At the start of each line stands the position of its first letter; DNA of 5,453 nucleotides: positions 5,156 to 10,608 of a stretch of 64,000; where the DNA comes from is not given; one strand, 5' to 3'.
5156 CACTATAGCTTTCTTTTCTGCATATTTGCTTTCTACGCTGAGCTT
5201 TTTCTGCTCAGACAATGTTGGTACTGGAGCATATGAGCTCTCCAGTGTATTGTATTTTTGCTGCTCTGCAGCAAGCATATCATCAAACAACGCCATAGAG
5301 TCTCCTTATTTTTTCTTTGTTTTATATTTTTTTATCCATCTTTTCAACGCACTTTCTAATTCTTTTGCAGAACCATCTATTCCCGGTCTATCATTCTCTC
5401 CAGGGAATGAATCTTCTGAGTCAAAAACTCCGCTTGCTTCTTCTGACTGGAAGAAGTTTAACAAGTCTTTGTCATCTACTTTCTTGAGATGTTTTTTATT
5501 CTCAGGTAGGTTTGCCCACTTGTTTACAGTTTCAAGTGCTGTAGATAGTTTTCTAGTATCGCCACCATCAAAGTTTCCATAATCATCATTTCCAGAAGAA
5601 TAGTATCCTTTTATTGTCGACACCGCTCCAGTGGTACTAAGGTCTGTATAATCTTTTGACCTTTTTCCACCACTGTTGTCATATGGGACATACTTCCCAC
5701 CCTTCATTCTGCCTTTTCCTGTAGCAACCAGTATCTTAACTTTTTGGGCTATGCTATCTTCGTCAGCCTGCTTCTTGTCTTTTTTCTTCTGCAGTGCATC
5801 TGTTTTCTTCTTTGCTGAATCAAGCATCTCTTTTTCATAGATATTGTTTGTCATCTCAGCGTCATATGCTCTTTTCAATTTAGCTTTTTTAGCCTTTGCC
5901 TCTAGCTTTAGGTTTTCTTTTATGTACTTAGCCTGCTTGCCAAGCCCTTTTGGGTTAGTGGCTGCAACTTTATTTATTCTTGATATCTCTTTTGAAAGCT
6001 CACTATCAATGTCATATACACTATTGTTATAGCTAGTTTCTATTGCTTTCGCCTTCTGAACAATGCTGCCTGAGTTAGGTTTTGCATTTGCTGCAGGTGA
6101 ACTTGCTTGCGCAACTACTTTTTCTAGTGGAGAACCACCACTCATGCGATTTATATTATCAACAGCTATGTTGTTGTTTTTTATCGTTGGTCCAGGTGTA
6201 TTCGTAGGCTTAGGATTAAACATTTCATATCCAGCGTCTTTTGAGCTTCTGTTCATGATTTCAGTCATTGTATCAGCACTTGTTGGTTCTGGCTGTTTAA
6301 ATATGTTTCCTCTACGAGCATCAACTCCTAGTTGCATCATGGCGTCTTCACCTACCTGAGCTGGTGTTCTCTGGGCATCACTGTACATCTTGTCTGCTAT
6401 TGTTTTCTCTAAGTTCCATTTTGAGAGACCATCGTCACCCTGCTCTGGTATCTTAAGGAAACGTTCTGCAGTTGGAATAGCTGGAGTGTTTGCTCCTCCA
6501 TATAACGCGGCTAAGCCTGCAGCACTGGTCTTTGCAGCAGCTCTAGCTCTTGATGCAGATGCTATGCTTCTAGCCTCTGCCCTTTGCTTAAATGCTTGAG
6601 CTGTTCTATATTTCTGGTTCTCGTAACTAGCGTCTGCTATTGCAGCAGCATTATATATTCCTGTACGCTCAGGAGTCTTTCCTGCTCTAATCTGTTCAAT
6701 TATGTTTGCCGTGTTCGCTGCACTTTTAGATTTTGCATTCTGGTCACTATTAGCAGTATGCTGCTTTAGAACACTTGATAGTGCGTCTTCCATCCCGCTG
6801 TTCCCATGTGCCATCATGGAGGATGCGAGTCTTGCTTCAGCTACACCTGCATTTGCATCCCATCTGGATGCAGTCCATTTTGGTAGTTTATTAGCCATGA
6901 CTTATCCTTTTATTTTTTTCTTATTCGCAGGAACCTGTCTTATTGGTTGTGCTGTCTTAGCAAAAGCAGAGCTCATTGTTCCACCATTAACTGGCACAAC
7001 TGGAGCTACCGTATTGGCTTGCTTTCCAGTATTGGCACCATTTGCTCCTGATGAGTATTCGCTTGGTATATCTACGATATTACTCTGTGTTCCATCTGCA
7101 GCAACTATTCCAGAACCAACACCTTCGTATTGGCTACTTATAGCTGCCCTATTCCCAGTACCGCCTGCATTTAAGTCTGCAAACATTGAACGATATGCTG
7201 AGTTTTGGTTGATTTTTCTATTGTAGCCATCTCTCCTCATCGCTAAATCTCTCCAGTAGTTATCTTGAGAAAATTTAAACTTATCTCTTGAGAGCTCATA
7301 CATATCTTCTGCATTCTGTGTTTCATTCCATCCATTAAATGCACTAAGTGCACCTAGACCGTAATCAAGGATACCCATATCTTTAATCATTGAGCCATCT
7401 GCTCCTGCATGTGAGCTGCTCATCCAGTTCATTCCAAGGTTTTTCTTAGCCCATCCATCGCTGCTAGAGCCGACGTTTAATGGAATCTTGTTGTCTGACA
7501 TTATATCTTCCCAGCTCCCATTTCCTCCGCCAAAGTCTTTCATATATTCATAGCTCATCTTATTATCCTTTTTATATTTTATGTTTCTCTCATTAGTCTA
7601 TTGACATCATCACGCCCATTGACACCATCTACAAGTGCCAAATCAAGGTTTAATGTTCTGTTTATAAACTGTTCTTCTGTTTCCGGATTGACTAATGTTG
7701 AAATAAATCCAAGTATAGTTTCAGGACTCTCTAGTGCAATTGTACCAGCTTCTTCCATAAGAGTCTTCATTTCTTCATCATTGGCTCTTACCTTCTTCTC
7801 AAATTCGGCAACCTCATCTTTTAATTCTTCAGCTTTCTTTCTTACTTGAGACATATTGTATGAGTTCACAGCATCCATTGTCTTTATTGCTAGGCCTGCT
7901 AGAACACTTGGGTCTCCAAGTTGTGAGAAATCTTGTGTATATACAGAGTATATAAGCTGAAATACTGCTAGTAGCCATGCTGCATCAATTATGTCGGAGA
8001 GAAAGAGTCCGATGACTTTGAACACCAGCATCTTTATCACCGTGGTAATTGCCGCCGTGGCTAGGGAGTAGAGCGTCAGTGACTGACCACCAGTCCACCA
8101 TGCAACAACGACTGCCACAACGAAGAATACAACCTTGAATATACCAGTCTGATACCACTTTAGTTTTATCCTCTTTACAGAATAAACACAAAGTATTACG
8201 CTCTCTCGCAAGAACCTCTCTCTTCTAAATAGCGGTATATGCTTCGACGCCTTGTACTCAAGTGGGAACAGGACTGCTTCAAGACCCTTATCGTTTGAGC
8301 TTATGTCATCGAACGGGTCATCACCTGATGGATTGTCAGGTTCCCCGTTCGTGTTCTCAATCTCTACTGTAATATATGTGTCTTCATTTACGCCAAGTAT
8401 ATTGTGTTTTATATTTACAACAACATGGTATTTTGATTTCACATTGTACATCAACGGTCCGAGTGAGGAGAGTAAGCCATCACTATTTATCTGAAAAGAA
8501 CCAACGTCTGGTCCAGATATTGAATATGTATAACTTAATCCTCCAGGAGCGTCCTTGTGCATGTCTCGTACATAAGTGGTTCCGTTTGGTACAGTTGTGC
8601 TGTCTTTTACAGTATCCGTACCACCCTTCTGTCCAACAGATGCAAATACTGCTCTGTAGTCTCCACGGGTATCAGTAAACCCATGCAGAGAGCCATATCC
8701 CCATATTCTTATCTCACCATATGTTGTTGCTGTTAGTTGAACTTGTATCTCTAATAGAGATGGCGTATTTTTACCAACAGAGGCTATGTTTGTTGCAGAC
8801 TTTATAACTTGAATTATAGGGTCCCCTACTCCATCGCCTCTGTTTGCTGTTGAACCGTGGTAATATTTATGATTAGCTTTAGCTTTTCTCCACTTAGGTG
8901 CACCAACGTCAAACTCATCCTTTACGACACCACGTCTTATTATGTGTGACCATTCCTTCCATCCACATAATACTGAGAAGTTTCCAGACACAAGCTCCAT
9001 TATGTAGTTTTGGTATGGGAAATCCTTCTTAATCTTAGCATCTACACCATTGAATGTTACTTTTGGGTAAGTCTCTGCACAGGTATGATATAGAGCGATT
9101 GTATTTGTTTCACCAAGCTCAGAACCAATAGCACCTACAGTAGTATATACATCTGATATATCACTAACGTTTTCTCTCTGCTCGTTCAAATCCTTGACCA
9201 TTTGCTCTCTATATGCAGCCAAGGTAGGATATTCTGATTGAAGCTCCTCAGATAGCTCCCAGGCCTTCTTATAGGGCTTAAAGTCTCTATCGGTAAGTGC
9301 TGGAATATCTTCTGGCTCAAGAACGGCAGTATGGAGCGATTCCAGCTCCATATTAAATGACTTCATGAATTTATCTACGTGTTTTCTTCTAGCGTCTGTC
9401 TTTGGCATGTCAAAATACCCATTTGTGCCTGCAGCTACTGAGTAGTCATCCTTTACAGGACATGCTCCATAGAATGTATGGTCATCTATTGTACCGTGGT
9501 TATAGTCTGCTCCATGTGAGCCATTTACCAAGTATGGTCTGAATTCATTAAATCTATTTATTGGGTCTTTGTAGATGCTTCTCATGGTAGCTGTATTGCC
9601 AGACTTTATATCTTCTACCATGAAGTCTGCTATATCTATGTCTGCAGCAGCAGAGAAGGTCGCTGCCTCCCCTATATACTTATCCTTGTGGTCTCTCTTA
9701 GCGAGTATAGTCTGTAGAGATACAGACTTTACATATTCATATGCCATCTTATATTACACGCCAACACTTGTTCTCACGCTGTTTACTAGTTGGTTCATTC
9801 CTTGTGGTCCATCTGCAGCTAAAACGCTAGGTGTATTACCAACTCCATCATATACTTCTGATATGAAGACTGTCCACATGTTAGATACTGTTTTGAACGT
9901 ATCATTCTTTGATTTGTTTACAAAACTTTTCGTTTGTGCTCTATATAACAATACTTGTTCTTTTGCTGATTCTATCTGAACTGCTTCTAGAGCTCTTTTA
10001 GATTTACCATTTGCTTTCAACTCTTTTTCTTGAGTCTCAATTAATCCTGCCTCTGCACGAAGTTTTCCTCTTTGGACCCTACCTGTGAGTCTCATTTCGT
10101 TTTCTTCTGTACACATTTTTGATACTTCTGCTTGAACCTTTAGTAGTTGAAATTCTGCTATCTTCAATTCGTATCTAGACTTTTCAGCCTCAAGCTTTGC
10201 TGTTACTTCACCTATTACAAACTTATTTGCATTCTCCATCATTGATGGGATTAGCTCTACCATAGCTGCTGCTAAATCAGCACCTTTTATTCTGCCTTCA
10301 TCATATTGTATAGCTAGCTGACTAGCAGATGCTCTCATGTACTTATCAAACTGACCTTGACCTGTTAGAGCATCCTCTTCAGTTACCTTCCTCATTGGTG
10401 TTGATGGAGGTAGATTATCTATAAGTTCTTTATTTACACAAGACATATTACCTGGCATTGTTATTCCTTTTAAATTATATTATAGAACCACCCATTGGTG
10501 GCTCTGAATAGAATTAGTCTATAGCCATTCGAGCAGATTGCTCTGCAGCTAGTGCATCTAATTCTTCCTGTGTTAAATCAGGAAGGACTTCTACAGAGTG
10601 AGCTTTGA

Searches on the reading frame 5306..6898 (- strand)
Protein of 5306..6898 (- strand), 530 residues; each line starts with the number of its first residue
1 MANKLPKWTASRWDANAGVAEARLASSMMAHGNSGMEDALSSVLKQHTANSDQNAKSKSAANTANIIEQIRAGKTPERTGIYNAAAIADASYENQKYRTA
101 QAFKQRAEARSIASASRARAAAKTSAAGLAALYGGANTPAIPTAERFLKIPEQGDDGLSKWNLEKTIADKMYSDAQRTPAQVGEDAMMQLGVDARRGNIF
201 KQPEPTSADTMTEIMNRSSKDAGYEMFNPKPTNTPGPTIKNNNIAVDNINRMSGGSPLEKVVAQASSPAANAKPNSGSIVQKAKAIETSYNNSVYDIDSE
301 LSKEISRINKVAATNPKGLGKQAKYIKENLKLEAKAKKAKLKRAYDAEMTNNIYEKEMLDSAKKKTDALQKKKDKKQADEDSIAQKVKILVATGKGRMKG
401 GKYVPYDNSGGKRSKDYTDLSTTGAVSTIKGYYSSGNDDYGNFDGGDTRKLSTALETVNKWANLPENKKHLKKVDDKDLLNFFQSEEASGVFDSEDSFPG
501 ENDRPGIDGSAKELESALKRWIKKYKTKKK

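Call 8: search_protein_families(library=pfam, proteins=[window:5306-6898:-], max_evalue=0.01)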
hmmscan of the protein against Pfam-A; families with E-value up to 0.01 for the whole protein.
window:5306-6898:- (530 aa): 0 families

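Call 9: search_protein_families(library=phrogs, proteins=[window:5306-6898:-], max_evalue=0.01)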
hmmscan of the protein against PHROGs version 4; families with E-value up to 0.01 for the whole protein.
window:5306-6898:- (530 aa): 0 families

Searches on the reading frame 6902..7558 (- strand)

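Call 9: search_protein_families(library=phrogs, proteins=[window:6902-7558:-], max_evalue=0.01)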
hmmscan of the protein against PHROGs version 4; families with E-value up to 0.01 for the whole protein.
window:6902-7558:- (218 aa): 1 family
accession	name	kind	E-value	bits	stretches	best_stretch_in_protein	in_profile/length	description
phrog_18869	-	unknown function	3.9e-05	24.5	1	67-120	197-247/258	-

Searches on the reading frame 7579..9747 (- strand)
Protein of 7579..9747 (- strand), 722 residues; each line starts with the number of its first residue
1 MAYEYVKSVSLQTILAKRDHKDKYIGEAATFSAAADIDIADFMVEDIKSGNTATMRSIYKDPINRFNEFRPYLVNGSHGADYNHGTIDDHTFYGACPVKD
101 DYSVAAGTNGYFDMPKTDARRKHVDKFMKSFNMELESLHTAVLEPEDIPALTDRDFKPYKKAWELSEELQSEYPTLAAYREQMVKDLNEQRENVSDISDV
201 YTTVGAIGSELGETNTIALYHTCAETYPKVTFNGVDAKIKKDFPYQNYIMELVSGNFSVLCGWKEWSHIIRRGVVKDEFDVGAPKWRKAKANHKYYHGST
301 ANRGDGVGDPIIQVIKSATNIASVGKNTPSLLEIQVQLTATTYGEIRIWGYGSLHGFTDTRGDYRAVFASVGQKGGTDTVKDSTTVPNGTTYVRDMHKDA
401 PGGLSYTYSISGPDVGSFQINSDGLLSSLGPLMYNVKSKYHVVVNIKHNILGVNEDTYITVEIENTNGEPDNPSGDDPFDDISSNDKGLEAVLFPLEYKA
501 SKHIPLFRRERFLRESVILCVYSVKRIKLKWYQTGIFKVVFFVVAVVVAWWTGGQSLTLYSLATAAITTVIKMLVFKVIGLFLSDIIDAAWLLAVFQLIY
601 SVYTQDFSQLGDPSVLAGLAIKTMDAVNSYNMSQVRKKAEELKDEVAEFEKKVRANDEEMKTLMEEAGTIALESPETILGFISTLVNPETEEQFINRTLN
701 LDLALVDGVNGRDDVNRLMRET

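Call 8: search_protein_families(library=pfam, proteins=[window:7579-9747:-], max_evalue=0.01)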
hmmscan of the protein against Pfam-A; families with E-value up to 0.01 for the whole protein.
window:7579-9747:- (722 aa): 1 family
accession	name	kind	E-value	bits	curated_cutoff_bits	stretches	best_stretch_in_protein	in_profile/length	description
PF00028.23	Cadherin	-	0.0059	17.4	28.8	0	393-463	18-90/93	Cadherin domain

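Call 9: search_protein_families(library=phrogs, proteins=[window:7579-9747:-], max_evalue=0.01)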
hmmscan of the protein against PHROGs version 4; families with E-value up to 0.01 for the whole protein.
window:7579-9747:- (722 aa): 1 family
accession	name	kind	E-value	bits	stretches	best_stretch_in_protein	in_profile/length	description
phrog_2220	-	unknown function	9.7e-31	108.1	1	484-703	583-829/850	-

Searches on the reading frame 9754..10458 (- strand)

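Call 9: search_protein_families(library=phrogs, proteins=[window:9754-10458:-], max_evalue=0.01)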
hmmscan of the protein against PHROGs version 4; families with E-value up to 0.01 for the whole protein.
window:9754-10458:- (234 aa): 1 family
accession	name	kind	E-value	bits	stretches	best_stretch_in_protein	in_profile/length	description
phrog_2050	-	head and packaging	3.2e-20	74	1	22-196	59-266/303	virion structural protein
